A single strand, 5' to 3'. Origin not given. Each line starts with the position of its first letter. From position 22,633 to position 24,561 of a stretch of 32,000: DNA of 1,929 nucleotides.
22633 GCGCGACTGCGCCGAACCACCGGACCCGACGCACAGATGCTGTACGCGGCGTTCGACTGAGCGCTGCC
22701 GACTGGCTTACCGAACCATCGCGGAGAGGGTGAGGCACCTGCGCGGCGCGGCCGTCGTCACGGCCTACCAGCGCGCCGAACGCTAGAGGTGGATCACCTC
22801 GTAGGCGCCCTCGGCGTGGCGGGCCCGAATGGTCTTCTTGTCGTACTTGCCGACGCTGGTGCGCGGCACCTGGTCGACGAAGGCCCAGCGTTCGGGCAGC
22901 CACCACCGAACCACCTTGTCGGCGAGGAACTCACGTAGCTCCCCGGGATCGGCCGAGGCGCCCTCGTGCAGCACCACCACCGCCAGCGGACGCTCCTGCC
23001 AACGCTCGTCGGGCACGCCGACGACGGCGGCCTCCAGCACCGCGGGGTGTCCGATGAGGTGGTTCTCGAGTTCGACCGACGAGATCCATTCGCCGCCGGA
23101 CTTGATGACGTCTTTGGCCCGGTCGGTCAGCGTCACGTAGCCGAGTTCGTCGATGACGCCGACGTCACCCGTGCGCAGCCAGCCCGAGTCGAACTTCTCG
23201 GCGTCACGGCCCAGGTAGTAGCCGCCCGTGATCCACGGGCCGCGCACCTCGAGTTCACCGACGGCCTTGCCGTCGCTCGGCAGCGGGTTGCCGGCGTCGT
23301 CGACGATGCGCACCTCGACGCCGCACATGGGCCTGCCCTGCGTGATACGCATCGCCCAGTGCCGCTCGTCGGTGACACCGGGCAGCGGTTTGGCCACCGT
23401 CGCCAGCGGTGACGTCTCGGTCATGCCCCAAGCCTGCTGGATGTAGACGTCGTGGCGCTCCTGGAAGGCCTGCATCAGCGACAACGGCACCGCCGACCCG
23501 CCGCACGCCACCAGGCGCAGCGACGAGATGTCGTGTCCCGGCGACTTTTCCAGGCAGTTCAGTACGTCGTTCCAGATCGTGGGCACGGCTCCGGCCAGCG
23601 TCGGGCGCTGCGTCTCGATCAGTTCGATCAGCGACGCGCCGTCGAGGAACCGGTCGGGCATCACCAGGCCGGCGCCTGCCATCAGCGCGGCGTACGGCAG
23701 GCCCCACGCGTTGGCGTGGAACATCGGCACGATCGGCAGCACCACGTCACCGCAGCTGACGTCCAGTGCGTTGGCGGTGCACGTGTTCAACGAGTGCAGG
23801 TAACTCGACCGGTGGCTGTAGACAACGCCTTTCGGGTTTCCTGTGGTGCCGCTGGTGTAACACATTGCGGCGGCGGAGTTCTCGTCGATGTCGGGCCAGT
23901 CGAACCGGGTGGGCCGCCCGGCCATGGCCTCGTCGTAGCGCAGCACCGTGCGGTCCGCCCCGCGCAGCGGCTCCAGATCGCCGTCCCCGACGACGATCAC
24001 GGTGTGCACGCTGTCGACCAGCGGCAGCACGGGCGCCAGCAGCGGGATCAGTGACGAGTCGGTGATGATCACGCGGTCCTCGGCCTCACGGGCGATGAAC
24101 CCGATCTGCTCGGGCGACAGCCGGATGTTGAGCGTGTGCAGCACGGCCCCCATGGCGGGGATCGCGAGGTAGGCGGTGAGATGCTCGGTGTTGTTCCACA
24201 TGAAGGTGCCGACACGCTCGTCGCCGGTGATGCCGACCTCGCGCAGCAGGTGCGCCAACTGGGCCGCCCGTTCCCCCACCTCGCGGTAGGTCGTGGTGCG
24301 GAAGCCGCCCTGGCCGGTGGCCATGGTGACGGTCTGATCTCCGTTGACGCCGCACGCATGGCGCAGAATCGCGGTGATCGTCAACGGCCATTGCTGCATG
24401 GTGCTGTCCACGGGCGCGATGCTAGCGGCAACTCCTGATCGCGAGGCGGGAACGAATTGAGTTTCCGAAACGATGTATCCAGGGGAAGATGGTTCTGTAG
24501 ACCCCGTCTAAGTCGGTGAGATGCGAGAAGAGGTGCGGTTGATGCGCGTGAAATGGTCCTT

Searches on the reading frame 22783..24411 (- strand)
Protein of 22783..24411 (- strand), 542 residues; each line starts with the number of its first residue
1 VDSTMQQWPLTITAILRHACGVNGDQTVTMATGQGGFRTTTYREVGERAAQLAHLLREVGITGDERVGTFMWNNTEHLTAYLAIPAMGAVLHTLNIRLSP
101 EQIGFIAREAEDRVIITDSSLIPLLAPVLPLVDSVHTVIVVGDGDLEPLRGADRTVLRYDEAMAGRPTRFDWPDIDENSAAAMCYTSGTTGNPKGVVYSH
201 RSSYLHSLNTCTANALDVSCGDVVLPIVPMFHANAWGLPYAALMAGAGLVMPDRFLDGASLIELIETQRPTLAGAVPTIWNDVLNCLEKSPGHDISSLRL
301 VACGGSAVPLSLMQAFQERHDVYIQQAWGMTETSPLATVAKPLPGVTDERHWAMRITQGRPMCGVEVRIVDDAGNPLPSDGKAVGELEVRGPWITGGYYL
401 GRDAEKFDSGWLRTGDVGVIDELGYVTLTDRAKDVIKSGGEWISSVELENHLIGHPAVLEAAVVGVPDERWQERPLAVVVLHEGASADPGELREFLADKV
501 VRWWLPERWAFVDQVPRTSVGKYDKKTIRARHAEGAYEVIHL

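Call 64: search_protein_families(library=ncbifam, proteins=[window:22783-24411:-], max_evalue=1e-10)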
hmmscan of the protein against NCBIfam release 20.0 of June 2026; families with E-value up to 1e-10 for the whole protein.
window:22783-24411:- (542 aa): 97 families (the best 25 are shown)
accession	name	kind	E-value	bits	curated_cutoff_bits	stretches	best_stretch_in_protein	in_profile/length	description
NF004837.0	PRK06187.1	subfamily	2.3e-209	696.1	476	1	4-538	2-528/531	long-chain-fatty-acid--CoA ligase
NF004674.0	PRK06018.1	subfamily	1.7e-176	588.1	766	1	1-534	1-536/544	long-chain-fatty-acid--CoA ligase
NF005426.0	PRK07008.1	equivalog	2.9e-170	567.5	822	1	3-531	7-534/545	3-(methylthio)propionyl-CoA ligase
NF004143.0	PRK05620.1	equivalog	4.4e-164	547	852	1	1-542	1-565/576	long-chain fatty-acid--CoA ligase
NF006020.0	PRK08162.1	subfamily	1.9e-98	330.2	677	1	9-532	18-538/545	acyl-CoA synthetase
NF006182.0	PRK08316.1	subfamily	2.5e-86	290.2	663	1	11-534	12-519/523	fatty acyl-CoA synthetase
NF005857.1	PRK07786.1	exception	1.2e-76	258.3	733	1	38-532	33-512/513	fatty-acid--CoA ligase FadD5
NF005714.0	PRK07529.1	subfamily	3.6e-75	253.6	632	1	36-537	60-581/640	acyl-CoA synthetase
NF005307.0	PRK06839.1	equivalog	6e-75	252.8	748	1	39-528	27-489/496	o-succinylbenzoate--CoA ligase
NF005801.1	PRK07656.1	equivalog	4e-71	240.1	657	1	37-529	24-500/500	FadD3 family acyl-CoA ligase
NF009233.0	PRK12583.1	subfamily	8.9e-71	238.9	832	1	175-533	198-551/558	fatty acid CoA ligase family protein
NF004797.0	PRK06145.1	equivalog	1.9e-70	237.7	850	1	40-531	28-494/499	acyl-CoA synthetase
NF004808.0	PRK06155.1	equivalog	7e-70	235.8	722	1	11-531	22-521/542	ATP-dependent acyl-CoA ligase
NF002966.0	PRK03640.1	equivalog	7.2e-70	235.9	556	1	38-533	26-481/483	o-succinylbenzoate--CoA ligase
NF005702.0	PRK07514.1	subfamily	1.5e-69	234.7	558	1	27-534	19-502/506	malonyl-CoA synthase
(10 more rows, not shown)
